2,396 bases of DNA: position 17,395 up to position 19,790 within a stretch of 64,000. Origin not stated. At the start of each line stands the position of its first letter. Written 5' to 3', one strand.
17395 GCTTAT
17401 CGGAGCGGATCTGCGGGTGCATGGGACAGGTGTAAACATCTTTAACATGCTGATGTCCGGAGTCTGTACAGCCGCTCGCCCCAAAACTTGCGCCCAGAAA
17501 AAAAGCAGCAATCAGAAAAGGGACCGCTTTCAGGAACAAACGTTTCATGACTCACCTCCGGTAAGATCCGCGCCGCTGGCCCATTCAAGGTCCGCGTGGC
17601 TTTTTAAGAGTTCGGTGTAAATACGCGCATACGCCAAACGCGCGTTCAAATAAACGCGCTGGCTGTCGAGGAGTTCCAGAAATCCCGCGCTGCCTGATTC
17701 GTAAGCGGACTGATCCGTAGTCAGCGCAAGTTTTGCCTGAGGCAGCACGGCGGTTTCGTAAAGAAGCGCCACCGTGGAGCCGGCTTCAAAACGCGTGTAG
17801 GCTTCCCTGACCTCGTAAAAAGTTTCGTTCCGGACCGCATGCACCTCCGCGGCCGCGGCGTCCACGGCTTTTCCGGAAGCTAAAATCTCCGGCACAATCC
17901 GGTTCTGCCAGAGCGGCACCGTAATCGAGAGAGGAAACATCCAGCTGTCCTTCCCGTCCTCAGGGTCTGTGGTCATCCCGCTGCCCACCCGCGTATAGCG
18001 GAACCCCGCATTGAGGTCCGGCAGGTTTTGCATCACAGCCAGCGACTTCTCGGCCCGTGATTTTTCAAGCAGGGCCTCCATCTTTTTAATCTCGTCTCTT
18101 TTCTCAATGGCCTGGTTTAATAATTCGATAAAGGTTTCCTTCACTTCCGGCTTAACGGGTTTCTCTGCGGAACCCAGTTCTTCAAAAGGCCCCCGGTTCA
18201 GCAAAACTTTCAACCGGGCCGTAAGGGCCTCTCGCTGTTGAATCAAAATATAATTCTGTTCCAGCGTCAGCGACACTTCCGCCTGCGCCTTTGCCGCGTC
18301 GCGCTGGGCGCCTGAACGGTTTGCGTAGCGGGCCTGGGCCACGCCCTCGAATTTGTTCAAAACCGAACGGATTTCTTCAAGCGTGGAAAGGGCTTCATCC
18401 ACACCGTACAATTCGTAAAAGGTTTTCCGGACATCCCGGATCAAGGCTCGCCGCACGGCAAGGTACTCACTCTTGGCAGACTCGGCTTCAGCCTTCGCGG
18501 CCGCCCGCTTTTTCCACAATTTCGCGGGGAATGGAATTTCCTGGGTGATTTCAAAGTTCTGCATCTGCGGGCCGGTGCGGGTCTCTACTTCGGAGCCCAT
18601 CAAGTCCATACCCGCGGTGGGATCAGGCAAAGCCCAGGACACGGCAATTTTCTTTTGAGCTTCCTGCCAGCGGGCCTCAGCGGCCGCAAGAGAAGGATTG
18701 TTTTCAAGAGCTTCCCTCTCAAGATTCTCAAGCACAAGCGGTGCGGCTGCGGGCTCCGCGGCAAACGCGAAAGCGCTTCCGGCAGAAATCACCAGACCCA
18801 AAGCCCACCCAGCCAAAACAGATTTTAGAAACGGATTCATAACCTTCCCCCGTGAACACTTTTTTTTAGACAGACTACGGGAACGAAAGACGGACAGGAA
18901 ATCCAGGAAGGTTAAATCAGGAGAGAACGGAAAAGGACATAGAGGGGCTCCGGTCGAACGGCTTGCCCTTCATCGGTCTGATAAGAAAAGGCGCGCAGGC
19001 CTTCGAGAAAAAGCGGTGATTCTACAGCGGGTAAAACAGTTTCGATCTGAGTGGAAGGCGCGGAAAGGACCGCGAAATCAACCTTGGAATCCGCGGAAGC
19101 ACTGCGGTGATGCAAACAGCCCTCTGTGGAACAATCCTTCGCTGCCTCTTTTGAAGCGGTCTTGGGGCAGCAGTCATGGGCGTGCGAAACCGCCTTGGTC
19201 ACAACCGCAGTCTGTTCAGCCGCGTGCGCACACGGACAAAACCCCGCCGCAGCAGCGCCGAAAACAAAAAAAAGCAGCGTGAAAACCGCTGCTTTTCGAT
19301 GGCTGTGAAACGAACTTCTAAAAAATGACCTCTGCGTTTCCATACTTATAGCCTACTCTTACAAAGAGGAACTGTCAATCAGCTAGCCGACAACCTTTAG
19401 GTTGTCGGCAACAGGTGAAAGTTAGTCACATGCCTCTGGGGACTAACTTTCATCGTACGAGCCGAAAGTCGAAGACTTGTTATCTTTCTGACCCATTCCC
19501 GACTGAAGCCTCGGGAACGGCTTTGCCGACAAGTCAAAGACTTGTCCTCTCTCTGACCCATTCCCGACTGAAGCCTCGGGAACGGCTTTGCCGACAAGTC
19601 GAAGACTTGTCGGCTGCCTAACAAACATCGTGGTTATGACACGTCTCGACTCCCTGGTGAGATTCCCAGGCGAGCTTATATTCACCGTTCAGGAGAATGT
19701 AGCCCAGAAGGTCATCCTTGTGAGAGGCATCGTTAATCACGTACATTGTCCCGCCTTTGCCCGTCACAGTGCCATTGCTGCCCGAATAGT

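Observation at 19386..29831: Family of bipartite hairpin elements with covarying stems and conserved loops in the 5' regions of minus-strand genes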

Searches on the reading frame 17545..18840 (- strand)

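Call 10: search_protein_families(library=pfam, proteins=[window:17545-18840:-], max_evalue=0.01)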
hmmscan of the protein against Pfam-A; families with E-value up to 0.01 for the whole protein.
window:17545-18840:- (431 aa): 1 family
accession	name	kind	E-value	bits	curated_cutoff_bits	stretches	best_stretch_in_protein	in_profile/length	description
PF02321.23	OEP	-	8.9e-39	133.7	22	2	239-419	3-183/187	Outer membrane efflux protein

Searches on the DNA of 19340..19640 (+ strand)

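Call 15: search_rna_families(source=window, start=19340, end=19640, threshold=evalue, max_evalue=10)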
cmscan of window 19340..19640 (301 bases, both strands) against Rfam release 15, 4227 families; matches with E-value up to 10: 6.
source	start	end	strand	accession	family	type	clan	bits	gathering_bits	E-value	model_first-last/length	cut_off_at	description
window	19590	19614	+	RF03736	mir-3130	Gene; miRNA;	-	13.6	95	8.5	1-75/75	no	mir-3130 microRNA precursor family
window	19590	19614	-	RF03736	mir-3130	Gene; miRNA;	-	13.6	95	8.7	1-75/75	no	mir-3130 microRNA precursor family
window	19500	19584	-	RF03074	Rhodo-rpoB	Cis-reg;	-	13.4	33.6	8.1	1-93/93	no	Rhodo-rpoB RNA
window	19374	19421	+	RF02927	Actino-ugpB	Gene; sRNA;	-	12.9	42.5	8.6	1-61/61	no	Actino-ugpB RNA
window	19373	19392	-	RF00658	mir-21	Gene; miRNA;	-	12.3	52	6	1-72/72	no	mir-21 microRNA precursor family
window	19361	19440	+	RF01576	DdR8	Gene; snRNA; snoRNA; CD-box;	-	12.3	80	9.3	1-88/88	no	D. discoideum snoRNA DdR8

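Call 68: build_rna_model(alignment_id=A3, structure=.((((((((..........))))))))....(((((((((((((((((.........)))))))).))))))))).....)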
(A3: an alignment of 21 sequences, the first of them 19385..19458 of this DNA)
Model R1 built from alignment A3 (21 sequences, 80 columns); structure: as given.
model positions 76; base pairs 25; branch points 1; effective number of sequences 2.47; information 0.744 bits per position. Calibrated on 0.2 Mb of random sequence (short: E-values are rough).
structure used (alignment columns):
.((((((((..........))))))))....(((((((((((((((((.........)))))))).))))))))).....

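Call 69: search_with_rna_model(model_id=R1, source=window, filters=off, max_evalue=10)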
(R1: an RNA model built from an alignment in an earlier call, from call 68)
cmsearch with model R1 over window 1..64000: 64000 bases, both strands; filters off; matches with E-value up to 10: 37.
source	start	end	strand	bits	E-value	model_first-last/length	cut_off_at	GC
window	29655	29729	+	83.8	7e-19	1-76/76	no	0.44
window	28297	28371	+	81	3.6e-18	1-76/76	no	0.45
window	19385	19458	+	76.1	5.7e-17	1-76/76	no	0.49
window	29762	29835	+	67.5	7.7e-15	1-76/76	no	0.53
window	29572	29650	+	65.8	2e-14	1-76/76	no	0.49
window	38140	38201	+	31.4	6.8e-06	1-76/76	no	0.6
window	19554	19615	-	28.5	3.5e-05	1-76/76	no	0.58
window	29600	29680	-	27.7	5.6e-05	1-76/76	no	0.42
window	28259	28293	+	22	0.0014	1-76/76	no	0.51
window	30799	30853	-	20.1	0.0044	1-76/76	no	0.47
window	29034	29066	+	19.8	0.0052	1-76/76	no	0.52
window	29790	29831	-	17.6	0.017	30-72/76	no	0.43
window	19489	19550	-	17.6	0.018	1-76/76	no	0.55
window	28326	28367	-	17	0.026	30-72/76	no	0.48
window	29684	29725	-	17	0.026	30-72/76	no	0.48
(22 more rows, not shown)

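Call 70: search_with_rna_model(model_id=R1, sources=[L009, L042, L054, L064, L079, L095, L001], filters=off, max_evalue=1)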
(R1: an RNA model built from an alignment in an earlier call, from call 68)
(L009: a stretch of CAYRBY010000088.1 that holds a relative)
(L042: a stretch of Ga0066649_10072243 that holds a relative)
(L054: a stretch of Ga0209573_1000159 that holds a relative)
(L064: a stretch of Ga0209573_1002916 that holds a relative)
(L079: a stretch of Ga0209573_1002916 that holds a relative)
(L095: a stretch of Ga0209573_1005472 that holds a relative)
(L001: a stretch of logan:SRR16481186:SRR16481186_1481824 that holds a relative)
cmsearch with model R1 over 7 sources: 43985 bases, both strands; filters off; matches with E-value up to 1: 78.
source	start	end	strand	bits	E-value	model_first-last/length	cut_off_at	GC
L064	850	925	-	93.1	2.4e-21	1-76/76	no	0.45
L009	6152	6227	+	86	1.4e-19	1-76/76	no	0.49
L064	753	830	-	85.8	1.5e-19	1-76/76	no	0.41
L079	3320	3396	-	84.6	3.1e-19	1-76/76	no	0.36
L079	9575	9650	-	84.2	3.9e-19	1-76/76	no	0.46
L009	133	209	+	84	4.2e-19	1-76/76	no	0.43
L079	5642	5717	-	83.7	5.1e-19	1-76/76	no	0.42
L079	8580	8656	-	83.1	7e-19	1-76/76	no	0.38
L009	7884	7957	+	82.9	7.9e-19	1-76/76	no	0.39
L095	11090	11164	-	82.2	1.2e-18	1-76/76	no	0.4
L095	541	614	+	81.5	1.8e-18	1-76/76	no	0.41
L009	263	336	+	81.5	1.8e-18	1-76/76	no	0.34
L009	6273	6347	+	81.3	2e-18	1-76/76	no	0.44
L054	5997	6073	-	80.1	4.1e-18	1-76/76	no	0.48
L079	5738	5811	-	79.6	5.2e-18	1-76/76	no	0.41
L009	6063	6139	+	79.4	5.9e-18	1-76/76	no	0.43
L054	5922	5996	-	79.2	6.6e-18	1-76/76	no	0.48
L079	1874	1947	-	79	7.5e-18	1-76/76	no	0.38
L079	4077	4147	-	76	4.2e-17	1-76/76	no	0.42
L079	8472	8546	-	75.5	5.4e-17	1-76/76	no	0.39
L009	7769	7840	+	73.8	1.5e-16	1-76/76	no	0.42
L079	8364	8437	-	72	4e-16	1-76/76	no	0.42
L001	63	141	-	65.8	1.4e-14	1-76/76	no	0.49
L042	381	461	-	61.2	1.9e-13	1-76/76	no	0.46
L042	1765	1845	-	54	1.2e-11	1-76/76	no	0.47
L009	1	55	+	51.4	5e-11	1-76/76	no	0.4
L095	1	67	+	50.1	1.1e-10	1-76/76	no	0.39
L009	79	131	+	39.1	5.6e-08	1-76/76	no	0.4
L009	210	256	+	34.8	6.6e-07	1-76/76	no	0.45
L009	159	235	-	34.6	7.4e-07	1-76/76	no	0.44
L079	4177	4252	-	33.8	1.2e-06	1-76/76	no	0.34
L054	5971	6047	+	32.8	2.1e-06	1-76/76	no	0.43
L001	9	58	-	32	3.3e-06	1-76/76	no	0.44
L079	8553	8630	+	29.9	1.1e-05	1-76/76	no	0.36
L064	854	896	+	27.8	3.7e-05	30-72/76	no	0.44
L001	33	113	+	27.7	3.9e-05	1-76/76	no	0.42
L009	7715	7765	+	26.5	7.7e-05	1-76/76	no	0.41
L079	8444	8522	+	25.7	0.00012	1-76/76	no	0.42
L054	694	763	-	25.3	0.00016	1-76/76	no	0.41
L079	1878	1919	+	25.1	0.00017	30-72/76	no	0.43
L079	9542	9624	+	24.9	0.00019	1-76/76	no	0.46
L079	5646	5687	+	24.1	0.0003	30-72/76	no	0.33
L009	6181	6223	-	24.1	0.0003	30-72/76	no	0.44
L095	9096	9154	-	24.1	0.00031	1-76/76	no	0.49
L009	6304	6341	-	23.5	0.00042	32-70/76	no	0.32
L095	11067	11139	+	22.6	0.00072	1-76/76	no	0.41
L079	3324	3366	+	22.3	0.00083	30-72/76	no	0.4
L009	6089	6164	-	21.8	0.0011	1-76/76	no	0.47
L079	5742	5782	+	21.4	0.0014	30-72/76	no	0.34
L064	757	800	+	21.1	0.0016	30-72/76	no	0.32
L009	291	332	-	20.1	0.0029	30-72/76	no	0.33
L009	7913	7953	-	19.9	0.0033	30-72/76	no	0.32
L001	647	679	-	19.8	0.0036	1-76/76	no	0.52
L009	5147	5208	-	19.2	0.0048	1-76/76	no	0.61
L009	8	51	-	19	0.0055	30-72/76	no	0.36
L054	5759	5821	-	18.6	0.0068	1-76/76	no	0.59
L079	8368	8409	+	18.6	0.0071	30-72/76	no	0.43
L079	8438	8470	-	18.5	0.0073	1-76/76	no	0.48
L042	1738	1813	+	18.4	0.0077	1-76/76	no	0.45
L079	4081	4120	+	18.1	0.0091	30-72/76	no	0.4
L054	5495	5566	+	17.1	0.016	1-76/76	no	0.57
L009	7796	7836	-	17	0.017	30-72/76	no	0.39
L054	5926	5967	+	17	0.018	30-72/76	no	0.48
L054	5867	5921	-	16.8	0.02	1-76/76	no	0.6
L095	570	610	-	15.5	0.042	30-72/76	no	0.41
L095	21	63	-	14.9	0.058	30-72/76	no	0.4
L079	8547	8578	-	13.2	0.16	1-76/76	no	0.44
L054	737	768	+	12.9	0.18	1-76/76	no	0.34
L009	52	104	-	12.1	0.29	1-76/76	no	0.43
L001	653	683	+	12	0.3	1-76/76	no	0.58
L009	5151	5185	+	11.7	0.36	34-68/76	no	0.77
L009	6267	6298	-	11.6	0.39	1-76/76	no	0.53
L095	536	566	-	11.4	0.41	1-76/76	no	0.42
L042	384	464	+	11.4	0.43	1-76/76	no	0.44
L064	900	940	+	11.2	0.47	1-76/76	no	0.49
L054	7807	7896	-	10.1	0.89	1-76/76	no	0.48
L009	7842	7909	-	10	0.93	1-76/76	no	0.44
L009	338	376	+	9.9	0.97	32-70/76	no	0.28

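Call 81: search_with_rna_model(model_id=R1, sources=[L141, L142, L143, L144, L145, L146], filters=off, max_evalue=0.01)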
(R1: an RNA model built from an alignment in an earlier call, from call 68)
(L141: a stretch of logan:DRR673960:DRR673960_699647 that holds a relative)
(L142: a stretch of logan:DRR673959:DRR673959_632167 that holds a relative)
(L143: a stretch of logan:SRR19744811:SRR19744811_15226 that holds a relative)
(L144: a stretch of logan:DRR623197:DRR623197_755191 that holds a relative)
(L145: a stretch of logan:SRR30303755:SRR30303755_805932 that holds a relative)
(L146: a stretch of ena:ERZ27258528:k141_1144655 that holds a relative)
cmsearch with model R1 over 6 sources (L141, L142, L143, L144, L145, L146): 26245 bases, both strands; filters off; matches with E-value up to 0.01: 2.
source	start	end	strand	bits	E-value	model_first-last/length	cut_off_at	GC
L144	1172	1252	-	23.8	0.00022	1-76/76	no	0.41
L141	3589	3677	-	17.3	0.0089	1-76/76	no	0.56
